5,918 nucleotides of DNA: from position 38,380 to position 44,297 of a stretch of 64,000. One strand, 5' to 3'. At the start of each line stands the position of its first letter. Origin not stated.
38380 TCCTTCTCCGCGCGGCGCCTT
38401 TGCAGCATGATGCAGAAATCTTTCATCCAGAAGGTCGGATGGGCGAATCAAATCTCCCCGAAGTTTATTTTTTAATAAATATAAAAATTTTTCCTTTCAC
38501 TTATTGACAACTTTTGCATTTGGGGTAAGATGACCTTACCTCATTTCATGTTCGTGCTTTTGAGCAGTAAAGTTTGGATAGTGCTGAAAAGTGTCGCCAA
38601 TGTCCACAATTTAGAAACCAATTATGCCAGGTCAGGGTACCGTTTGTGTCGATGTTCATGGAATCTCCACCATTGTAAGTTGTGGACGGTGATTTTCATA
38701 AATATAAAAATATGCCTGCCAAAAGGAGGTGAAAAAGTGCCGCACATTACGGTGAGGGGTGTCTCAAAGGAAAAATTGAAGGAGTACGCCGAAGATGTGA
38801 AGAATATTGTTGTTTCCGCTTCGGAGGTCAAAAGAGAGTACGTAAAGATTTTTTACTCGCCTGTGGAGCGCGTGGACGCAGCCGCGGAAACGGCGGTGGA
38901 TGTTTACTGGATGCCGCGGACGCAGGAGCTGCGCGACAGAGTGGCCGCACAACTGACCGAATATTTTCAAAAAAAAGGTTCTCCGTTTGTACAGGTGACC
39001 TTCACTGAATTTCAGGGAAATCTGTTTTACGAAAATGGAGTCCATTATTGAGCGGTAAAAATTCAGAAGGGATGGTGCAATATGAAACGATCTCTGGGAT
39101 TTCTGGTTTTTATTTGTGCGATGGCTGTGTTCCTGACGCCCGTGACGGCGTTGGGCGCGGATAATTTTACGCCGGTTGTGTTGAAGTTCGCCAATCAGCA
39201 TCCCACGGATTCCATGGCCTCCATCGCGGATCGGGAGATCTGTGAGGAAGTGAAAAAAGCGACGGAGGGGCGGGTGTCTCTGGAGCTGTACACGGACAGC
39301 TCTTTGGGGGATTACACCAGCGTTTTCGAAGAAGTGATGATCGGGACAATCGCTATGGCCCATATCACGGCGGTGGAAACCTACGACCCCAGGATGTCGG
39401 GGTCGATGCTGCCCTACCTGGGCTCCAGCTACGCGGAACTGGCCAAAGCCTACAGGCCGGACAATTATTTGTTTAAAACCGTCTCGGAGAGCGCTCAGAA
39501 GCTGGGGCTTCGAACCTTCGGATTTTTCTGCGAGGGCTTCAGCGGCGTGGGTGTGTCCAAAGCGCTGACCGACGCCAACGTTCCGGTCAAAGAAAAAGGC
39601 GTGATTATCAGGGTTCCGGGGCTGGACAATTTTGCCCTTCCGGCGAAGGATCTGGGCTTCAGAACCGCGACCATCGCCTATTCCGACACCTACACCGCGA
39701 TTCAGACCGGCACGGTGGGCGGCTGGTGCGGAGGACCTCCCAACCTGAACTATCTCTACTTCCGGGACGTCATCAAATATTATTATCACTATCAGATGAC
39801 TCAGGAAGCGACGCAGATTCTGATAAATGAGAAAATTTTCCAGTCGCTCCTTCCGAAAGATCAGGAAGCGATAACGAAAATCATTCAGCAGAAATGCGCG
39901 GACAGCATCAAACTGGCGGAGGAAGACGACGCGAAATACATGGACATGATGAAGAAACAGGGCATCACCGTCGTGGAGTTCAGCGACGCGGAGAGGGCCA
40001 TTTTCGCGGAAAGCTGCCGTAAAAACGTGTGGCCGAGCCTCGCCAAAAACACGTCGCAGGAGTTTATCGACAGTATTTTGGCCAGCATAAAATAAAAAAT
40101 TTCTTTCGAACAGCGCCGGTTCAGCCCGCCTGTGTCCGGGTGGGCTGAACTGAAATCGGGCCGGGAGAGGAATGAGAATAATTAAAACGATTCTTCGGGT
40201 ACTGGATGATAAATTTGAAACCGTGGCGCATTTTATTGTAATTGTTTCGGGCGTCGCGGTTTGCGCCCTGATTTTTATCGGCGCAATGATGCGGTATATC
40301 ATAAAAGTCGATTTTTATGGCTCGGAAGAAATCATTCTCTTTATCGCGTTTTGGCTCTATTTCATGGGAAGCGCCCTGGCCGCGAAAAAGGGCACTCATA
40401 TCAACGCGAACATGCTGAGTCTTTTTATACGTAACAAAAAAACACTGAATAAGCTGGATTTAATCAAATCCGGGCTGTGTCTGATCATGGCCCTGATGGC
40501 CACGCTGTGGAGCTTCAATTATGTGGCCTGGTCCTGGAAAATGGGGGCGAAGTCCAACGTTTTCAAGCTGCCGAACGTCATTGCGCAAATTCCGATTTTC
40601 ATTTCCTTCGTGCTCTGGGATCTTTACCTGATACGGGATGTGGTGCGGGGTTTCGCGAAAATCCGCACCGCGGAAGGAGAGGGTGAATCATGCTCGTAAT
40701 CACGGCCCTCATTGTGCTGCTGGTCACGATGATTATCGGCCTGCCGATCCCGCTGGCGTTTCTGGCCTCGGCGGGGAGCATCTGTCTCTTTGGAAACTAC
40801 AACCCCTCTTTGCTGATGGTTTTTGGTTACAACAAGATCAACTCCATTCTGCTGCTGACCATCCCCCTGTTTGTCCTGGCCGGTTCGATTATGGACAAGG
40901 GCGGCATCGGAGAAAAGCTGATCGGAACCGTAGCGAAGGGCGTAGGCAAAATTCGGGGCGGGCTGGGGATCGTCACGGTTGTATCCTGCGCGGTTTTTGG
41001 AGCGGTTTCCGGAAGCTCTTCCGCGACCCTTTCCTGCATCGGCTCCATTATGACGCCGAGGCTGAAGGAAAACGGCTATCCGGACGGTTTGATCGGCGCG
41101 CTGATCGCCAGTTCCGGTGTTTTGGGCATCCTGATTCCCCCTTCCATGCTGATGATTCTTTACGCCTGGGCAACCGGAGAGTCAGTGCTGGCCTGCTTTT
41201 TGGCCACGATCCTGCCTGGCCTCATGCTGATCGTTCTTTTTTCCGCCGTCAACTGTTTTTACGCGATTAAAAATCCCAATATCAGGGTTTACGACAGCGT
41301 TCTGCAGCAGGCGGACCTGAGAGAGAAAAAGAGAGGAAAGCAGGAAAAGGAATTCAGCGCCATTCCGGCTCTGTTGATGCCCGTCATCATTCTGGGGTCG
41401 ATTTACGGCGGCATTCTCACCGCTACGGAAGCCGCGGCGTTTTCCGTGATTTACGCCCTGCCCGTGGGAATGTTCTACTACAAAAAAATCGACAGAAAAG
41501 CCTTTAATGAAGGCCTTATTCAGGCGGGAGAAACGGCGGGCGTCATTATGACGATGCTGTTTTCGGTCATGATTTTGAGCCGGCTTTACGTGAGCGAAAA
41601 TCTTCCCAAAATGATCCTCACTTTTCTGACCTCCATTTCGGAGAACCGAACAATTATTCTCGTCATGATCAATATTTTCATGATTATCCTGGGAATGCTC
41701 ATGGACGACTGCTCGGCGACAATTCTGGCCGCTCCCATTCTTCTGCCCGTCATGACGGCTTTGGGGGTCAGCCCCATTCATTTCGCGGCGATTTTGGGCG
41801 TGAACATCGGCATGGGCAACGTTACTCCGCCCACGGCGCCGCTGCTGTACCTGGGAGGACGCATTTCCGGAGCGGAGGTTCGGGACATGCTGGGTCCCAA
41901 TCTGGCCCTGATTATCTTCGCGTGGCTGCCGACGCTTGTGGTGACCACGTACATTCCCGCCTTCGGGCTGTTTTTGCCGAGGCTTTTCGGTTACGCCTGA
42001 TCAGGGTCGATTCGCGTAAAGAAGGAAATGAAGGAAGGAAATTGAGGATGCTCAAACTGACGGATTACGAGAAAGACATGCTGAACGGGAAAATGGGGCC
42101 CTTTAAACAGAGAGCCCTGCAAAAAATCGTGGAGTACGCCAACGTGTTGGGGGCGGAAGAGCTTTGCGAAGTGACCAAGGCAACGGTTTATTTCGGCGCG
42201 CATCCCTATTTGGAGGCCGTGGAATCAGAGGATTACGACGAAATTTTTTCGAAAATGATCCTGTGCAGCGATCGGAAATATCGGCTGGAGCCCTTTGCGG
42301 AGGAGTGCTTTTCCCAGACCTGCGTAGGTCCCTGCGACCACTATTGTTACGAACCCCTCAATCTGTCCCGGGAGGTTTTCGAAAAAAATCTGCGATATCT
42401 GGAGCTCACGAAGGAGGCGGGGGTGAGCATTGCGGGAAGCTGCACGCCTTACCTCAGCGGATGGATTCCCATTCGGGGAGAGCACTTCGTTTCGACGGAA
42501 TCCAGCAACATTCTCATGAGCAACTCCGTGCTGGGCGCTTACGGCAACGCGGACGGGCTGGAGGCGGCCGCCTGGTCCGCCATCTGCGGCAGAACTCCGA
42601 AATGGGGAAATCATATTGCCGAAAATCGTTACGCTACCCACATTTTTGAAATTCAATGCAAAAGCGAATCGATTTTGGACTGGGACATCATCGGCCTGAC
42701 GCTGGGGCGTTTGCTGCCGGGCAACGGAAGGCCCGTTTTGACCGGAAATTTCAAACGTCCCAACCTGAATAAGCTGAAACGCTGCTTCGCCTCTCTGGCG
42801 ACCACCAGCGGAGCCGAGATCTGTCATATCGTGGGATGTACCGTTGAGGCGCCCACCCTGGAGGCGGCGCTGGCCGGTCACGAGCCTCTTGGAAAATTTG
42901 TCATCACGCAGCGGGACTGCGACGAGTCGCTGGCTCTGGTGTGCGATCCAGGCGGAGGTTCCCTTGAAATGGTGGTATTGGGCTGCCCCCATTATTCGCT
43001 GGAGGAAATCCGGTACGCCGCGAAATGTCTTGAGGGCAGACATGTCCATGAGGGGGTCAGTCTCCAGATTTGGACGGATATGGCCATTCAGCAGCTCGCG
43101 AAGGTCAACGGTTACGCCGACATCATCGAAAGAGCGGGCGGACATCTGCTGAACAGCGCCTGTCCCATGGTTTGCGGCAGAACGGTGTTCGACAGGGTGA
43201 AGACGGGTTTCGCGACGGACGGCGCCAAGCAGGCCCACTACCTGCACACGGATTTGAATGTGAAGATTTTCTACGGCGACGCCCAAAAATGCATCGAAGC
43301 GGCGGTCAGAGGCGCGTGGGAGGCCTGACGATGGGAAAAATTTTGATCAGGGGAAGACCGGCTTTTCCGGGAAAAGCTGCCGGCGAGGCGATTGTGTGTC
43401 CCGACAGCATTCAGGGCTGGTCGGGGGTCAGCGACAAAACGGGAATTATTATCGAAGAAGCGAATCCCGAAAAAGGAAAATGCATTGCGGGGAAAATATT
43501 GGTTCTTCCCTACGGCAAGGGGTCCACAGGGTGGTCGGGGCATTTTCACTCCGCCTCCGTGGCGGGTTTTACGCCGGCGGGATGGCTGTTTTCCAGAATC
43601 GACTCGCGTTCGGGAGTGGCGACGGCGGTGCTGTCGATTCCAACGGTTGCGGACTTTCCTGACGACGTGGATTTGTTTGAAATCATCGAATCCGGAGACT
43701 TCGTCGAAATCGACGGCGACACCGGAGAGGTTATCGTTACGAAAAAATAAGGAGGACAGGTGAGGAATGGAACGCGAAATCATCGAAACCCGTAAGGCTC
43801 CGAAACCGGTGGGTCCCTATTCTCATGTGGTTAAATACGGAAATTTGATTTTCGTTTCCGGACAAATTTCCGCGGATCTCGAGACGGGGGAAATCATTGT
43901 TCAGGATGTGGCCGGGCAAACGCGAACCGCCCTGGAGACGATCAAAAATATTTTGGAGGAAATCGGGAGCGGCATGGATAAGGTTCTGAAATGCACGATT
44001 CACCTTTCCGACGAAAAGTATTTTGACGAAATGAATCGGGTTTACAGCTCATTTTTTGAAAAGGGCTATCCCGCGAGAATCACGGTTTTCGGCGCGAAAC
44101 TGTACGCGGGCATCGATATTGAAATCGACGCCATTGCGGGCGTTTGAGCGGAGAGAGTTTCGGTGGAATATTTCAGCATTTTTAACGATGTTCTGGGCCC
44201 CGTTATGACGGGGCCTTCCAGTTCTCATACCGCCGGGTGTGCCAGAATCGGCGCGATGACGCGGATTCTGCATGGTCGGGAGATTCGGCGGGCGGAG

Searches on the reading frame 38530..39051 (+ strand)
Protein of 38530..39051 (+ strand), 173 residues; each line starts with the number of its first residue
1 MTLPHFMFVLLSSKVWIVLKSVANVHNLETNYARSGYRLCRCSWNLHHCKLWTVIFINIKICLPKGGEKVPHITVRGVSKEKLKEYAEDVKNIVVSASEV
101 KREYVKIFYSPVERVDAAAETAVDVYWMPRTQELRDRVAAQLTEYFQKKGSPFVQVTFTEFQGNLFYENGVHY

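Call 80: search_protein_families(library=pfam, proteins=[window:38530-39051:+], max_evalue=0.00001)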
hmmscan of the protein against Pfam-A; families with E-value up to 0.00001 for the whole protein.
window:38530-39051:+ (173 aa): 1 family
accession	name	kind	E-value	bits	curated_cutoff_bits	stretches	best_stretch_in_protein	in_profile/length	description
PF08921.16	DUF1904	-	2.9e-16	60.2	24.1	1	71-172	2-108/108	Domain of unknown function (DUF1904)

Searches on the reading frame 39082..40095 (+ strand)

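Call 80: search_protein_families(library=pfam, proteins=[window:39082-40095:+], max_evalue=0.00001)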
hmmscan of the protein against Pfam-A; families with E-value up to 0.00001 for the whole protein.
window:39082-40095:+ (337 aa): 1 family
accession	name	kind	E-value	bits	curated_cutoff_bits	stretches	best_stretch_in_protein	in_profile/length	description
PF03480.18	DctP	-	2.7e-33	116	23.4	1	38-314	3-277/286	Bacterial extracellular solute-binding protein, family 7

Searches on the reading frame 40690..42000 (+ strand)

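Call 8: search_protein_families(library=pfam, proteins=[window:40690-42000:+], max_evalue=0.001)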
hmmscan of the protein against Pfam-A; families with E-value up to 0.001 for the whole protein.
window:40690-42000:+ (436 aa): 2 families
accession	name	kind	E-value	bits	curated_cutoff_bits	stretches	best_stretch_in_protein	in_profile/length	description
PF06808.19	DctM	-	2.1e-87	294.1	23.8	1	7-424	1-412/413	Tripartite ATP-independent periplasmic transporter, DctM component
PF03606.21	DcuC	-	1.3e-07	30.9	23.1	1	60-328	82-365/461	C4-dicarboxylate anaerobic carrier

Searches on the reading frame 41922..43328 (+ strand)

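Call 8: search_protein_families(library=pfam, proteins=[window:41922-43328:+], max_evalue=0.001)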
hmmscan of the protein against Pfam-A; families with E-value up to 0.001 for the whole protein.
window:41922-43328:+ (468 aa): 1 family
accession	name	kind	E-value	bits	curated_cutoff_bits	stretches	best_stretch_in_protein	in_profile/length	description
PF04412.18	AcnX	-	7.2e-93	311.9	31.5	1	44-459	1-400/400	Aconitase X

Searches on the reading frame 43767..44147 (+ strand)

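Call 8: search_protein_families(library=pfam, proteins=[window:43767-44147:+], max_evalue=0.001)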
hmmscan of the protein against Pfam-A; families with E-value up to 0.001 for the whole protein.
window:43767-44147:+ (126 aa): 1 family
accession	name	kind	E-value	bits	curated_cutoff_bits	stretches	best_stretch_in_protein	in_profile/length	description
PF01042.26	Ribonuc_L-PSP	-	2.4e-33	115.2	27.3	1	9-124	2-119/121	Endoribonuclease L-PSP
